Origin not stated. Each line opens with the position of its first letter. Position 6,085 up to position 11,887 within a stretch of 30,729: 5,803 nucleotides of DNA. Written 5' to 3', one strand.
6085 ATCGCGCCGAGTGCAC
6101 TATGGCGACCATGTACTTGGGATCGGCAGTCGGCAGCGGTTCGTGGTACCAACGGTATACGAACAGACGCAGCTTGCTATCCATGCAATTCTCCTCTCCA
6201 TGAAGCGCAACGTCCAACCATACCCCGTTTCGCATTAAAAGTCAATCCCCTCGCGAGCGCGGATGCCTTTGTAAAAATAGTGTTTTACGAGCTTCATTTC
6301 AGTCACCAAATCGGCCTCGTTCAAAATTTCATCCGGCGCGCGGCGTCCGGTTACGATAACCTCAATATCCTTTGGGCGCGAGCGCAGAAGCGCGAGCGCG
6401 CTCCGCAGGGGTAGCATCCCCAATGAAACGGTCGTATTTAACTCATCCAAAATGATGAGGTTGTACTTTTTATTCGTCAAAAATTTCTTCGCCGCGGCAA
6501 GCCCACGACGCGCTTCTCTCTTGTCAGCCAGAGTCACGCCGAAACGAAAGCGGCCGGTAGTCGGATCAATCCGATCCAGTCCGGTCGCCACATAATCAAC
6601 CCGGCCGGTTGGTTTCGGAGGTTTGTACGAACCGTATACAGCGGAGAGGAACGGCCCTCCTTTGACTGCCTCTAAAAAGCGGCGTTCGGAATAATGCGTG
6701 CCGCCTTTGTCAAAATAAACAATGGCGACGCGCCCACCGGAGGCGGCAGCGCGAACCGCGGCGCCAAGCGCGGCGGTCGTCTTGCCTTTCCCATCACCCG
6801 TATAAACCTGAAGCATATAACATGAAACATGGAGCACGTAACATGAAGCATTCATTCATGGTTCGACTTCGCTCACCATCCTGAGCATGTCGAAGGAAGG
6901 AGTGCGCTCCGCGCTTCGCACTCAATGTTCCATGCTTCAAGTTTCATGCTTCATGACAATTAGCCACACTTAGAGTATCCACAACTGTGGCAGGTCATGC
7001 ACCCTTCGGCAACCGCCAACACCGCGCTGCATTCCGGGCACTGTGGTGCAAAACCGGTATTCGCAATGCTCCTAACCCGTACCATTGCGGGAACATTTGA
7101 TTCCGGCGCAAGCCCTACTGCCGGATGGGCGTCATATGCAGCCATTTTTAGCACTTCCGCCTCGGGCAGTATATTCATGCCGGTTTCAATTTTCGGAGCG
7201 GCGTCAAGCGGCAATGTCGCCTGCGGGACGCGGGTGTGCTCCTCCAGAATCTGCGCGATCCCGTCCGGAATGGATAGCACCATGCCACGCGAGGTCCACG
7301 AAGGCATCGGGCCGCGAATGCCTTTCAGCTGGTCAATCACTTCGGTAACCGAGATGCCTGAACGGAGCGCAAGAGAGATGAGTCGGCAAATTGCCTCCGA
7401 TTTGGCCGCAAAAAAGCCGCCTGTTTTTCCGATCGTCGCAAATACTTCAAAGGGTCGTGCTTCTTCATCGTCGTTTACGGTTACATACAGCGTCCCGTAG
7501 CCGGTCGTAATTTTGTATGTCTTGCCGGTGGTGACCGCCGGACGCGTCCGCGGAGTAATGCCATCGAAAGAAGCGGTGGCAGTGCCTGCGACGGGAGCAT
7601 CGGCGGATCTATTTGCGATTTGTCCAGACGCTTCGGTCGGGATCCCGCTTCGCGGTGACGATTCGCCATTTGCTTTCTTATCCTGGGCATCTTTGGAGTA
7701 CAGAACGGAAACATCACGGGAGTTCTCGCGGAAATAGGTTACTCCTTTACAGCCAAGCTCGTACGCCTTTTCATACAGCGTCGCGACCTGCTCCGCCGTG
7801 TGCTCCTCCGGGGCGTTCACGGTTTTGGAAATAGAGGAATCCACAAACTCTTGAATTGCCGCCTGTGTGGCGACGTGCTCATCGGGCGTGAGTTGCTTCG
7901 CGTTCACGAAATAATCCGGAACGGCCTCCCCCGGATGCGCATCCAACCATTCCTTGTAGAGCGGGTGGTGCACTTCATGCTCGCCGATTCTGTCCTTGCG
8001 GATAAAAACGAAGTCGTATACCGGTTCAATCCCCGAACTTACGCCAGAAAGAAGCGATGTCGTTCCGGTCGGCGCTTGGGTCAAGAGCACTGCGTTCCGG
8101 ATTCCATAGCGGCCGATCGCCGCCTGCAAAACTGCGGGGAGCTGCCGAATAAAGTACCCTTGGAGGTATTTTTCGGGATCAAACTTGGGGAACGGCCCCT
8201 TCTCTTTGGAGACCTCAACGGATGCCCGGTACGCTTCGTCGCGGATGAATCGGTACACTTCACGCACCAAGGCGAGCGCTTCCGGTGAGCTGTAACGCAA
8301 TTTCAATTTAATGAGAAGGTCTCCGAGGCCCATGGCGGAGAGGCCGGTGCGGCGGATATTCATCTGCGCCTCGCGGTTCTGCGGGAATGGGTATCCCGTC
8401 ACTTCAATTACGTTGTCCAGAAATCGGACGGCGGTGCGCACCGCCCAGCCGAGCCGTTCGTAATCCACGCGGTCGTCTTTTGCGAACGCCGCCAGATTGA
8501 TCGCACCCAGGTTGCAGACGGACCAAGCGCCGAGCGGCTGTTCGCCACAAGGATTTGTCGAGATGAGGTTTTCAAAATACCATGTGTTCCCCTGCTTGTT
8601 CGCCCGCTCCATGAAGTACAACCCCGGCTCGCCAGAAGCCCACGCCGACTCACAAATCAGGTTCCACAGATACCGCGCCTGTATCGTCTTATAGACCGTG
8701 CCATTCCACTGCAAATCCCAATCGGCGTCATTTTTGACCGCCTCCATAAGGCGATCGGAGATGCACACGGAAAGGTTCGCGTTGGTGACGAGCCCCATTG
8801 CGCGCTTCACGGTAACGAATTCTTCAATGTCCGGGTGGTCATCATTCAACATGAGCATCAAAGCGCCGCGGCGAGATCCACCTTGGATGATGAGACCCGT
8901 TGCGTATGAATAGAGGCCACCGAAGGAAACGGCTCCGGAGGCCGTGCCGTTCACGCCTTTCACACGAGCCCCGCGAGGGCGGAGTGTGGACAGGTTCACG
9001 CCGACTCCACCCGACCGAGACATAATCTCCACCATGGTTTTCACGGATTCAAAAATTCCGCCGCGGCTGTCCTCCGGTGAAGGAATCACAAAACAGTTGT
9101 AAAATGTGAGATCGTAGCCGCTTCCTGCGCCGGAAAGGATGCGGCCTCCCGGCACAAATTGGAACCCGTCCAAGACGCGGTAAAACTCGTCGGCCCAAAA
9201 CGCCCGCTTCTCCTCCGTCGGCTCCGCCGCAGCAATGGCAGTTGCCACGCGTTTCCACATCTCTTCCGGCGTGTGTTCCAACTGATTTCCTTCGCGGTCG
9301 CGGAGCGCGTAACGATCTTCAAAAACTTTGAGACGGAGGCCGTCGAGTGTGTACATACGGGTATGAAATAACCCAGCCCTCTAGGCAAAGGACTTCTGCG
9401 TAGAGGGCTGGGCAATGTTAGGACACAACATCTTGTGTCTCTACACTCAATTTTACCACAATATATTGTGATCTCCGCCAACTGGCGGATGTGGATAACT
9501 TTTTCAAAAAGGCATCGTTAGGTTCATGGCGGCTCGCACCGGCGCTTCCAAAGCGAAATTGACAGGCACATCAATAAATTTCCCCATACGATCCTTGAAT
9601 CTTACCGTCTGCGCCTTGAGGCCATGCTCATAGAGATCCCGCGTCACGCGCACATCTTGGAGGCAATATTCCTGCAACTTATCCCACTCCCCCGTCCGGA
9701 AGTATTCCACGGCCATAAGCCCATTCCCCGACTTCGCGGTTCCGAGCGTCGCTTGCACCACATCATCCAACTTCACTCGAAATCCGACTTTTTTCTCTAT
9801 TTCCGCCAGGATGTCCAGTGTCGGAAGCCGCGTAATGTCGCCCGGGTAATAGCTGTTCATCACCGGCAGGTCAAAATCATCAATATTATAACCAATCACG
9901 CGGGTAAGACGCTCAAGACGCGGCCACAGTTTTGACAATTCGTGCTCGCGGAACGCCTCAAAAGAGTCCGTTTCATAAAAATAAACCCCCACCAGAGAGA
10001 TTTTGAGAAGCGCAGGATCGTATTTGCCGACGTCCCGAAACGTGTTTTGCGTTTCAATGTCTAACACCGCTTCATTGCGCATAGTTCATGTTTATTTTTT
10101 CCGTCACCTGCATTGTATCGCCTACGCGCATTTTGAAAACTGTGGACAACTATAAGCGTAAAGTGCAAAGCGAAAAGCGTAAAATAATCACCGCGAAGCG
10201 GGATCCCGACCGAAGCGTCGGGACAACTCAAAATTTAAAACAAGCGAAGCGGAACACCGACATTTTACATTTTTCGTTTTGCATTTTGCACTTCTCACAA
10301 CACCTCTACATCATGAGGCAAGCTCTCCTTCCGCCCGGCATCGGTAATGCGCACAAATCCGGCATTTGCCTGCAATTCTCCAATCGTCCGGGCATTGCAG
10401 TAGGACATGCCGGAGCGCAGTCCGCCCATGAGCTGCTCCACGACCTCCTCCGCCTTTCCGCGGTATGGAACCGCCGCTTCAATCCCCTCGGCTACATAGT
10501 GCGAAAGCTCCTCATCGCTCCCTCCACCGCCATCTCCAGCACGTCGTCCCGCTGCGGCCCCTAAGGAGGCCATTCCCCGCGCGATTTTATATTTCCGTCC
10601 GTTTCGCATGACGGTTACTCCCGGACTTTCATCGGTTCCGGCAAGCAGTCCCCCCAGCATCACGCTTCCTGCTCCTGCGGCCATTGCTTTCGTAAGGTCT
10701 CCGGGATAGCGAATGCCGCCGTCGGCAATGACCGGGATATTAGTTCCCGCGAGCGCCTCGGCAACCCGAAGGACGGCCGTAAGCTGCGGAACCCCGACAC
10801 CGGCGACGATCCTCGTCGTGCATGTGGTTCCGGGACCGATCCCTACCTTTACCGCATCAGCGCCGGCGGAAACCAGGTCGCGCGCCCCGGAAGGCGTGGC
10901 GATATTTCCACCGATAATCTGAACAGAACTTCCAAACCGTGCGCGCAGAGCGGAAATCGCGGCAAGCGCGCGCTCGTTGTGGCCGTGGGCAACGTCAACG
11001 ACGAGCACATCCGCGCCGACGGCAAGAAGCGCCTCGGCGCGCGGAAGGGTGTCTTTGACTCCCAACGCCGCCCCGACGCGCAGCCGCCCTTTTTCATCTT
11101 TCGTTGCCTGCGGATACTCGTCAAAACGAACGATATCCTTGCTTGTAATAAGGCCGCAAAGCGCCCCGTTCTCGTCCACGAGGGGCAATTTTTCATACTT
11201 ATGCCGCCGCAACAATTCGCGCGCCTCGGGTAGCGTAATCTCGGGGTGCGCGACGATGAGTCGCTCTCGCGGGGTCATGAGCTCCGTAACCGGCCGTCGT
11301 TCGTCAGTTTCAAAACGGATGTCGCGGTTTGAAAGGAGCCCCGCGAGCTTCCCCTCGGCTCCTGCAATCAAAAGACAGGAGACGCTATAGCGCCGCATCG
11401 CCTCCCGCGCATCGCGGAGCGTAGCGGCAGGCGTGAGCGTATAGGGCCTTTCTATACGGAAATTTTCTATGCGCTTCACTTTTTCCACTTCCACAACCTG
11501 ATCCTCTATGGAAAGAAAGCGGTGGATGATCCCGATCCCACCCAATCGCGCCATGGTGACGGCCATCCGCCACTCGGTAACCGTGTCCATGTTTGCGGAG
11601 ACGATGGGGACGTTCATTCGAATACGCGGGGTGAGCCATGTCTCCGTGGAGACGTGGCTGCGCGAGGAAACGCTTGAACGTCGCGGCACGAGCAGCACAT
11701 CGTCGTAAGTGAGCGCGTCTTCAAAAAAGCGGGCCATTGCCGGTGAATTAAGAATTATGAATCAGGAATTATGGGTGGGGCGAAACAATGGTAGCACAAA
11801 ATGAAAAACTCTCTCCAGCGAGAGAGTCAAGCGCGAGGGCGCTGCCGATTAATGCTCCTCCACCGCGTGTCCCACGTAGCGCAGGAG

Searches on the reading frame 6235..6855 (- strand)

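Call 41: search_protein_families(library=pfam, proteins=[window:6235-6855:-], max_evalue=0.00001)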
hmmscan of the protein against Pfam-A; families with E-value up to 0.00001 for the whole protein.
window:6235-6855:- (206 aa): 1 family
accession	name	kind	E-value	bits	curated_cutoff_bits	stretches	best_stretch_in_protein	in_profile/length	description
PF02572.21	CobA_CobO_BtuR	-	1.1e-49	169.4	25.7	1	14-206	4-172/172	ATP:corrinoid adenosyltransferase BtuR/CobO/CobP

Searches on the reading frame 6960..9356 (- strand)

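Call 41: search_protein_families(library=pfam, proteins=[window:6960-9356:-], max_evalue=0.00001)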
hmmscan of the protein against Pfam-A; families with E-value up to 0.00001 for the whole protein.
window:6960-9356:- (798 aa): 3 families
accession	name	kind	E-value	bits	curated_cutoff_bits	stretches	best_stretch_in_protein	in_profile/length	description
PF02867.20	Ribonuc_red_lgC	-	6.6e-114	381.8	23.9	1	87-542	2-523/523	Ribonucleotide reductase, barrel domain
PF12637.14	TSCPD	-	8.9e-23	80.8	22.8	1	613-707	2-87/88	TSCPD domain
PF00317.26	Ribonuc_red_lgN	-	1.1e-18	67.4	28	1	8-79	7-74/77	Ribonucleotide reductase, all-alpha domain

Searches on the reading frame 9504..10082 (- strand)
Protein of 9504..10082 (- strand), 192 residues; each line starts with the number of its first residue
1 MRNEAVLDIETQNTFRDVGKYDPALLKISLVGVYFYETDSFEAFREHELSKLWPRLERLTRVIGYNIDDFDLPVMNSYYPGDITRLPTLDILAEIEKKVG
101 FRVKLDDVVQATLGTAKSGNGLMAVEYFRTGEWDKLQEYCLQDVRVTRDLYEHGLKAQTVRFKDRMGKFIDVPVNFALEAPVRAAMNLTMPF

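Call 41: search_protein_families(library=pfam, proteins=[window:9504-10082:-], max_evalue=0.00001)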
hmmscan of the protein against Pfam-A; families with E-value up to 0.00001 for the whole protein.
window:9504-10082:- (192 aa): 1 family
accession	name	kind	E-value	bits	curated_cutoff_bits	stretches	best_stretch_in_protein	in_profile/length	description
PF13482.12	RNase_H_2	-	1.9e-08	34.9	22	1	7-153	3-163/165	RNase_H superfamily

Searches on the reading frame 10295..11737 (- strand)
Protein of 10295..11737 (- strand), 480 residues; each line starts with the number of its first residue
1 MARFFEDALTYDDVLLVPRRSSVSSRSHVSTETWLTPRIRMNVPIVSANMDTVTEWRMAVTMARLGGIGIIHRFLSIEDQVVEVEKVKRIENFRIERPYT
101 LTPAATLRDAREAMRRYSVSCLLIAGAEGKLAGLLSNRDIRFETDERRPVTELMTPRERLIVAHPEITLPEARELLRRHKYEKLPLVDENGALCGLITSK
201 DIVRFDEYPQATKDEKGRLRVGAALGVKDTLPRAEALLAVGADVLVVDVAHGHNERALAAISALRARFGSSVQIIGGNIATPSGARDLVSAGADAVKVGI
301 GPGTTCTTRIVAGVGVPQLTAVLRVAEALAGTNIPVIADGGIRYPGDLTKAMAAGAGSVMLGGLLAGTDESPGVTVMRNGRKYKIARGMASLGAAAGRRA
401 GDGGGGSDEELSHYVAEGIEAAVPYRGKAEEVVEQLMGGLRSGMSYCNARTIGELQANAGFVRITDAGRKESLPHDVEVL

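Call 41: search_protein_families(library=pfam, proteins=[window:10295-11737:-], max_evalue=0.00001)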
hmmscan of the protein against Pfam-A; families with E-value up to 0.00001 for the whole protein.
window:10295-11737:- (480 aa): 5 families
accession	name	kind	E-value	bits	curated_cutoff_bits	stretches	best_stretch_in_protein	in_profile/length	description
PF00478.31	IMPDH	-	6.9e-139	463.1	25.6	1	8-475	1-345/345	IMP dehydrogenase / GMP reductase domain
PF00571.33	CBS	-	4.6e-21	75.3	24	2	150-205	1-54/57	CBS domain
PF03060.21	NMO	-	1.5e-07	31.6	28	0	277-384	141-244/331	Nitronate monooxygenase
PF01070.24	FMN_dh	-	6.1e-07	29.2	24.9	1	260-395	209-338/350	FMN-dependent dehydrogenase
PF00977.27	His_biosynth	-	4.4e-06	26.8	23.6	0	325-362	65-102/228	Histidine biosynthesis protein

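Call 83: find_homologous_proteins(query=window:10295-11737:-, max_evalue=1e-50)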
Query window:10295-11737:- (480 aa): 8000 proteins with E <= 1e-50 among 8000 candidates; the best 120 are listed.
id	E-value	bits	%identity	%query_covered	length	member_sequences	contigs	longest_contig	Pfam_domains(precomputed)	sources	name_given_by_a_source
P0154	0.0e+0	1039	100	100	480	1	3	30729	PF01070.25,PF00478.32,PF03060.22,PF00977.28,PF00571.34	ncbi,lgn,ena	ncbi:MAG: IMP dehydrogenase [Patescibacteria group bacterium]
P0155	6.3e-293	989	94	100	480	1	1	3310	PF01070.25,PF00478.32,PF03060.22,PF00977.28,PF00571.34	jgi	jgi:IMP dehydrogenase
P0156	9.9e-265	896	87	100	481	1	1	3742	PF01070.25,PF00478.32,PF03060.22,PF00571.34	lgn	-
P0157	1.4e-182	626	89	68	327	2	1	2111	PF01070.25,PF00478.32,PF00977.28,PF00571.34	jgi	-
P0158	2.6e-180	618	62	99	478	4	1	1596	PF01070.25,PF00478.32,PF03060.22,PF00571.34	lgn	-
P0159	8.5e-180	616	61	99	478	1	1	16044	PF01070.25,PF00478.32,PF03060.22,PF00571.34,PF01645.24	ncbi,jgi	-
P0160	1.2e-177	609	61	99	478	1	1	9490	PF01070.25,PF00478.32,PF03060.22,PF00571.34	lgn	-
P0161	4.8e-174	598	57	99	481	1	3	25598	PF01070.25,PF00478.32,PF03060.22,PF00571.34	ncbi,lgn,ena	ncbi:MAG: IMP dehydrogenase [Patescibacteria group bacterium]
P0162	1.9e-173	596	58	99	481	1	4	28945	PF01070.25,PF00478.32,PF03060.22,PF00571.34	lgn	-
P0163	2.5e-173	595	59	98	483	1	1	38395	PF01070.25,PF00478.32,PF03060.22,PF00571.34,PF01645.24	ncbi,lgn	-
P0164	5.9e-173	594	59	100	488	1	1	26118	PF01070.25,PF00478.32,PF03060.22,PF00571.34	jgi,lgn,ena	-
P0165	2.0e-172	592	62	99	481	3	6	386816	PF01070.25,PF00478.32,PF03060.22,PF01180.28,PF00571.34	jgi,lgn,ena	-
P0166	8.1e-172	590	61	99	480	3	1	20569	PF01070.25,PF00478.32,PF03060.22,PF00571.34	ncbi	-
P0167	9.9e-172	590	61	99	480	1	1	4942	PF01070.25,PF00478.32,PF03060.22,PF00977.28,PF00571.34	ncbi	-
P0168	1.9e-171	589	60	99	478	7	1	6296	PF01070.25,PF00478.32,PF03060.22,PF00977.28,PF00571.34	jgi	jgi:IMP dehydrogenase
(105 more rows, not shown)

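Call 84: find_encoding_contigs(protein=P0154, flank=10000, max_places=3)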
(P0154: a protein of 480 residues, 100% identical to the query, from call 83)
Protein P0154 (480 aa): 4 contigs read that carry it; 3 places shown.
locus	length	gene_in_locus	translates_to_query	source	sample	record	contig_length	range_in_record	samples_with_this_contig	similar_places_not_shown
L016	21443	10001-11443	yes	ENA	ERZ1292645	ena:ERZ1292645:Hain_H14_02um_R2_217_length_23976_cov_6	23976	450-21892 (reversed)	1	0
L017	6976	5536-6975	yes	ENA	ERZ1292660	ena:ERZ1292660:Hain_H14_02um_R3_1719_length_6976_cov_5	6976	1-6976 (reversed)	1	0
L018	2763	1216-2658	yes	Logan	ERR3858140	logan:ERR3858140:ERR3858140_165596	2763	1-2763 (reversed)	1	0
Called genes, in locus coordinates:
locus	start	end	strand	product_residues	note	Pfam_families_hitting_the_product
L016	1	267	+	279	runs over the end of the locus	-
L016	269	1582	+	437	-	-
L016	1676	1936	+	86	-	-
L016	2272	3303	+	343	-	-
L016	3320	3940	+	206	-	-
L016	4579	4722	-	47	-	-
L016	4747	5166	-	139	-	-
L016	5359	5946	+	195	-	-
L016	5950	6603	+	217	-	PF00899:ThiF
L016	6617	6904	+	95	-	-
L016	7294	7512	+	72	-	-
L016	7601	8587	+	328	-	PF00150:Cellulase (faint), PF02449:Glyco_hydro_42 (faint)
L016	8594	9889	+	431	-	PF00232:Glyco_hydro_1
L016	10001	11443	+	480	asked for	PF00478:IMPDH, PF03060:NMO (faint), PF00571:CBS, PF00977:His_biosynth (faint), PF01070:FMN_dh (weak)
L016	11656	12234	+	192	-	PF13482:RNase_H_2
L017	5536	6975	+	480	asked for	PF00478:IMPDH, PF03060:NMO (faint), PF00571:CBS, PF00977:His_biosynth (faint), PF01070:FMN_dh (weak)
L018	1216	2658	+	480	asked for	PF00478:IMPDH, PF03060:NMO (faint), PF00571:CBS, PF00977:His_biosynth (faint), PF01070:FMN_dh (weak)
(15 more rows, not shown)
